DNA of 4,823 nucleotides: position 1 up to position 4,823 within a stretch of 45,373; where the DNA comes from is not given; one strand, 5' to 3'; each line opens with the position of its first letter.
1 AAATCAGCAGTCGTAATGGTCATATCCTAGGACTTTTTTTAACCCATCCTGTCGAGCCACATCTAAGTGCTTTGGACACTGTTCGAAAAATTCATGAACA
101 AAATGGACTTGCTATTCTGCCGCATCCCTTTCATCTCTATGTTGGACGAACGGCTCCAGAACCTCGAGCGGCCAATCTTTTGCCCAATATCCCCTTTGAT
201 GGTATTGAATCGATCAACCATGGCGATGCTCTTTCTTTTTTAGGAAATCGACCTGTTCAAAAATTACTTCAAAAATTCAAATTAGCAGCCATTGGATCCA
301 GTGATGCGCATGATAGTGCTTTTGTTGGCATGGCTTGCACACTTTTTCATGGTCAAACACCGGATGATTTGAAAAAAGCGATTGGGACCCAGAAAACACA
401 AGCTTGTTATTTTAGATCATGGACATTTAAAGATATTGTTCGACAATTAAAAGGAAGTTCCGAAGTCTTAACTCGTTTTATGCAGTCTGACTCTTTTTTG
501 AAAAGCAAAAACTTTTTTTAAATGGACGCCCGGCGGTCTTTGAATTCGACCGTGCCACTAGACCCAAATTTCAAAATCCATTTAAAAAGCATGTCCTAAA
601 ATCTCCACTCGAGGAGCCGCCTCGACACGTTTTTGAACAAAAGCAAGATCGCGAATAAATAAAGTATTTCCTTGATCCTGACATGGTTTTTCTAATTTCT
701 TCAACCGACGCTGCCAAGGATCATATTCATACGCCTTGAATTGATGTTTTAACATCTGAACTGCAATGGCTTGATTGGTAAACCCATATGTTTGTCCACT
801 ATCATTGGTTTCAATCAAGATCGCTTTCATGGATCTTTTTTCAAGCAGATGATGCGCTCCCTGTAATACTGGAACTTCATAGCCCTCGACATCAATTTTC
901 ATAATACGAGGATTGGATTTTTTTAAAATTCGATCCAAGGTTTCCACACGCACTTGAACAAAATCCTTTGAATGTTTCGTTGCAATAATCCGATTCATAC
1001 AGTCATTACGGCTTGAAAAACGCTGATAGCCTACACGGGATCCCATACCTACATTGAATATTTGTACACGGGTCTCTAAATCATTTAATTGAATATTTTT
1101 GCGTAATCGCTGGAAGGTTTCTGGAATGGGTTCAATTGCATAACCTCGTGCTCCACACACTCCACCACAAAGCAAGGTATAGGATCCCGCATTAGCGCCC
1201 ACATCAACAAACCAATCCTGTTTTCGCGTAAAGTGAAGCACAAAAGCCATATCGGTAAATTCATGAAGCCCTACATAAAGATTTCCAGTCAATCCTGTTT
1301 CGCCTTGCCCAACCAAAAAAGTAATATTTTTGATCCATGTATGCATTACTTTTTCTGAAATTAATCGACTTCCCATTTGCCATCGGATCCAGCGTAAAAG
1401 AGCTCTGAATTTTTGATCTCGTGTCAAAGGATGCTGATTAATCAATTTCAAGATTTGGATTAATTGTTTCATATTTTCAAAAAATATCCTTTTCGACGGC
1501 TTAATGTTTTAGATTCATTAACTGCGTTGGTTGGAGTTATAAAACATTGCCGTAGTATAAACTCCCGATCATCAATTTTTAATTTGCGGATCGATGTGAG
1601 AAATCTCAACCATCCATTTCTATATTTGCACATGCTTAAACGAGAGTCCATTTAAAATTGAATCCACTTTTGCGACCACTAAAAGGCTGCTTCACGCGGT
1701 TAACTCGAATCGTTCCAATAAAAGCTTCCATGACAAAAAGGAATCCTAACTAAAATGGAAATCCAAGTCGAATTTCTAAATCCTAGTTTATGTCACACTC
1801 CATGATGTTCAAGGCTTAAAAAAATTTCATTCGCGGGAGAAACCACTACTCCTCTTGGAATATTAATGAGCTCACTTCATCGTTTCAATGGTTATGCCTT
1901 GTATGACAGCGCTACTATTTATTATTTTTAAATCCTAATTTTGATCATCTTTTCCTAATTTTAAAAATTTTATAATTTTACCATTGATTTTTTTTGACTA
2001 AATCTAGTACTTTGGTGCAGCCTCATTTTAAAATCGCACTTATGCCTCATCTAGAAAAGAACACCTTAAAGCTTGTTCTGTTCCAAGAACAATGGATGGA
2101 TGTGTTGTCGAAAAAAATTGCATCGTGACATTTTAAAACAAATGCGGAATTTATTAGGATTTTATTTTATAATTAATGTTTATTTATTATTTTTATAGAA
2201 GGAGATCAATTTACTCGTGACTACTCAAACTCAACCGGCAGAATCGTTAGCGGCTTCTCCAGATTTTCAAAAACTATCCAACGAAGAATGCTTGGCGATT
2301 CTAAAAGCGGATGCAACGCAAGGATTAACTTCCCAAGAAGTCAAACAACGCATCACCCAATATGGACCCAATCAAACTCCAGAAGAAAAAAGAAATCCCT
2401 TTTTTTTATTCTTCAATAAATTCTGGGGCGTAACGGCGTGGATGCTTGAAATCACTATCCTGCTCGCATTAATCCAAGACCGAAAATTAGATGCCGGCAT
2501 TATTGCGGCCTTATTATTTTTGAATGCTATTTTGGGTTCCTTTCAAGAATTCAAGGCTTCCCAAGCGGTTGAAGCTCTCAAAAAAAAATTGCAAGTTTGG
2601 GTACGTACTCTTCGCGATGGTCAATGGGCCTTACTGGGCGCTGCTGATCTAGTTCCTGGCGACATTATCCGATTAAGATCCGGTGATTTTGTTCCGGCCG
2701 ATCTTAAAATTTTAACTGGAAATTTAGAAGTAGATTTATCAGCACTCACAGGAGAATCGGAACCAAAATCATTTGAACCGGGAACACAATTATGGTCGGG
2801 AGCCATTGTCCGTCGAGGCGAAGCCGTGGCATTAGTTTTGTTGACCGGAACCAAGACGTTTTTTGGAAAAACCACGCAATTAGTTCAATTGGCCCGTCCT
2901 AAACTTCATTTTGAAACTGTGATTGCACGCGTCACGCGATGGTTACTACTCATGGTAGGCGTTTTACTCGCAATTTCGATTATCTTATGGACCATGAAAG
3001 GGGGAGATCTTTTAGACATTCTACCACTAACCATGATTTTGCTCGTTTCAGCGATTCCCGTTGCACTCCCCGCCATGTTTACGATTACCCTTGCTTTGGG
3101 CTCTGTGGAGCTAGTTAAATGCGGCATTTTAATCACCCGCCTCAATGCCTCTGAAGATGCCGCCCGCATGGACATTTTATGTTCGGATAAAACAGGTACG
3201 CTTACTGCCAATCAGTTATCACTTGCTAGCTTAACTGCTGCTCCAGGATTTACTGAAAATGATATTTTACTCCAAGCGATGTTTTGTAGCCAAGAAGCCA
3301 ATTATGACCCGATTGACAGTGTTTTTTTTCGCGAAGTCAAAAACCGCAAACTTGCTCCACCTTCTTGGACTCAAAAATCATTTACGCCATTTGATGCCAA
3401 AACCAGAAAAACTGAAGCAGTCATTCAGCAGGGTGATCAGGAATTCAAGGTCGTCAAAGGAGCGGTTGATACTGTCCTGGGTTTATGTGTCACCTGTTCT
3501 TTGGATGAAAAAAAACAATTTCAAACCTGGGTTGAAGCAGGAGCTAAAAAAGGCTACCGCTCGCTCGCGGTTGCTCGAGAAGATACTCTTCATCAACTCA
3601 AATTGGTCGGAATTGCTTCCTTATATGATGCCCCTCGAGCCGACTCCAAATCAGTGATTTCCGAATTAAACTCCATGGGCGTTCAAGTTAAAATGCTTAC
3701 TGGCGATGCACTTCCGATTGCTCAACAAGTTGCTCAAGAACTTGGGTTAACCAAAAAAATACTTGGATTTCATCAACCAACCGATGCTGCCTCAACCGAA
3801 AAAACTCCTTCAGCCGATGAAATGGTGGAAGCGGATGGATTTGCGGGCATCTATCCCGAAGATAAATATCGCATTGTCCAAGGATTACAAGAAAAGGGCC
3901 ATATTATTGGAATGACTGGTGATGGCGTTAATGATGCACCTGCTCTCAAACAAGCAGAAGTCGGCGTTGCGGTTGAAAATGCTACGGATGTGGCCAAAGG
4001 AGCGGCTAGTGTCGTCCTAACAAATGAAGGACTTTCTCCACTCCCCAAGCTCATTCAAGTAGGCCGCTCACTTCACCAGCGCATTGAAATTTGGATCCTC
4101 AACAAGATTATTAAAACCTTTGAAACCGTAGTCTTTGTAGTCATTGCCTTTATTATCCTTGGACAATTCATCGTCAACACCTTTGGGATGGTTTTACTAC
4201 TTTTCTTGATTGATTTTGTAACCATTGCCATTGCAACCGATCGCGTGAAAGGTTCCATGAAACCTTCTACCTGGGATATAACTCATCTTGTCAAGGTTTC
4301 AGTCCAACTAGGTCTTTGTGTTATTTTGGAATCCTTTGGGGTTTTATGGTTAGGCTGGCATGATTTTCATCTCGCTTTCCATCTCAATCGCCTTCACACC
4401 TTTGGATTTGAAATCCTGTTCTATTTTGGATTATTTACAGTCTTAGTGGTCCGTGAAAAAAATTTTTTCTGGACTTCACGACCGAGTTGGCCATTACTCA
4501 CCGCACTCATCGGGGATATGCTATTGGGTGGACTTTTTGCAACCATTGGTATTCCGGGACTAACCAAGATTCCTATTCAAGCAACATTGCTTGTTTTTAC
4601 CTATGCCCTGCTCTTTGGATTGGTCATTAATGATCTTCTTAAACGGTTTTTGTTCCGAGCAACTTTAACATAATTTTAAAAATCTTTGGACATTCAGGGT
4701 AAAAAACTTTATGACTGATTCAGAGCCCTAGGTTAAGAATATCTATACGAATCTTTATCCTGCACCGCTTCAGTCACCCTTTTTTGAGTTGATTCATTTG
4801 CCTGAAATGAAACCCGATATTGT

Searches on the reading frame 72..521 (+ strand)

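Call 84: search_protein_families(library=pfam, proteins=[window:72-521:+], max_evalue=1)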
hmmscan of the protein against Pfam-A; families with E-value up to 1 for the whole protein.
window:72-521:+ (149 aa): 1 family
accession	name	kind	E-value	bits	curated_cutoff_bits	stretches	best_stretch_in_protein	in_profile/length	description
PF13263.12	PHP_C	-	4.8e-10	39.3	21.3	1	59-106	4-53/56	PHP-associated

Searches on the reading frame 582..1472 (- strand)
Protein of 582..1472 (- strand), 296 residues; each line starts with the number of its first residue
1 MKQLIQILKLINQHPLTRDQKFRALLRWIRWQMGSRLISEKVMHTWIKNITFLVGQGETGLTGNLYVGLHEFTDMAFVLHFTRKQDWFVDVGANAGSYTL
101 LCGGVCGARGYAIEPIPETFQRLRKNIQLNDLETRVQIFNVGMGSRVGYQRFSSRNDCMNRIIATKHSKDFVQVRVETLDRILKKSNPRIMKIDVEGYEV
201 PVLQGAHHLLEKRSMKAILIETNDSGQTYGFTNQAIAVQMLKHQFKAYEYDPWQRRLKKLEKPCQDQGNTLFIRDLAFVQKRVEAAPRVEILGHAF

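Call 8: search_protein_families(library=pfam, proteins=[window:582-1472:-], max_evalue=0.001)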
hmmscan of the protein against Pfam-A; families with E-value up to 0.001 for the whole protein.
window:582-1472:- (296 aa): 3 families
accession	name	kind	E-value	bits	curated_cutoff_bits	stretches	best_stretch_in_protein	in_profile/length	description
PF05050.19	Methyltransf_21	-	2e-19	70.8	22.7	1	90-240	1-166/173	Methyltransferase FkbM domain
PF05575.17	V_cholerae_RfbT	-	3.4e-06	27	27.9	1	78-213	73-217/286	Vibrio cholerae RfbT protein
PF02475.24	TRM5-TYW2_MTfase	-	7.8e-06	26.4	28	1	81-164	33-110/164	TRM5/TYW2 methyltransferase domain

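Call 86: find_encoding_contigs(protein=window:582-1472:-, flank=10000, max_places=2)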
Protein window:582-1472:- (296 aa): 3 contigs read that carry it; 2 places shown.
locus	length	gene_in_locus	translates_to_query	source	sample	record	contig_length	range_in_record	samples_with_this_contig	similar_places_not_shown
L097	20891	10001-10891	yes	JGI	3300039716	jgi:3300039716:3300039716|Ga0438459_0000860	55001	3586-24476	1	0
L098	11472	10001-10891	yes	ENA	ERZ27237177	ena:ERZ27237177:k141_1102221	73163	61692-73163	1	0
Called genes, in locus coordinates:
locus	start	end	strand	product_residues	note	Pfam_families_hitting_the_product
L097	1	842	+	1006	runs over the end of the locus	PF02449:Glyco_hydro_42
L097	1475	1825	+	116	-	PF13192:Thioredoxin_3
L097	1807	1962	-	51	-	-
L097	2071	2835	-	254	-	PF08282:Hydrolase_3 (faint), PF02358:Trehalose_PPase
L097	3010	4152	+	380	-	PF00465:Fe-ADH (weak), PF13685:Fe-ADH_2, PF01761:DHQ_synthase, PF24621:DHQS_C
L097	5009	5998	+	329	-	PF01145:Band_7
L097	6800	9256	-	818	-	PF00690:Cation_ATPase_N, PF00122:E1-E2_ATPase, PF00702:Hydrolase, PF13246:Cation_ATPase (faint), PF08282:Hydrolase_3 (faint)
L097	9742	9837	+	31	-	-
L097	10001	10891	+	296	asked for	PF05575:V_cholerae_RfbT (weak), PF02475:TRM5-TYW2_MTfase (weak), PF05050:Methyltransf_21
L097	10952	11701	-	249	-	PF02811:PHP, PF13263:PHP_C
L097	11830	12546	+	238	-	PF00072:Response_reg, PF00486:Trans_reg_C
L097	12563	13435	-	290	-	PF13370:Fer4_13, PF00753:Lactamase_B (faint)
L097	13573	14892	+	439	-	PF00989:PAS, PF08448:PAS_4 (weak), PF12860:PAS_7 (faint), PF13188:PAS_8 (weak), PF13426:PAS_9 (weak), PF00512:HisKA, PF02518:HATPase_c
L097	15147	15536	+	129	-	-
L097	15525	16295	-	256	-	PF02223:Thymidylate_kin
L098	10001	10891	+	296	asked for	PF05575:V_cholerae_RfbT (weak), PF02475:TRM5-TYW2_MTfase (weak), PF05050:Methyltransf_21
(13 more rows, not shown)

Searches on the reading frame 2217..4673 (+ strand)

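Call 8: search_protein_families(library=pfam, proteins=[window:2217-4673:+], max_evalue=0.001)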
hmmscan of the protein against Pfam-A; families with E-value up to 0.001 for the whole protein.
window:2217-4673:+ (818 aa): 4 families
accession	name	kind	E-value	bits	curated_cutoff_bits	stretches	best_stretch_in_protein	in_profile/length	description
PF00122.25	E1-E2_ATPase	-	4.6e-41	140.8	28.1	1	129-299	7-178/181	E1-E2 ATPase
PF00702.32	Hydrolase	-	2.1e-16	61.3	26.4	1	319-580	2-190/191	haloacid dehalogenase-like hydrolase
PF00690.31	Cation_ATPase_N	-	2.4e-13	50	20.4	1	19-83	3-68/69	Cation transporter/ATPase, N-terminus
PF08282.18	Hydrolase_3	-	8.6e-06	26.1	20.9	1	568-602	210-244/255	haloacid dehalogenase-like hydrolase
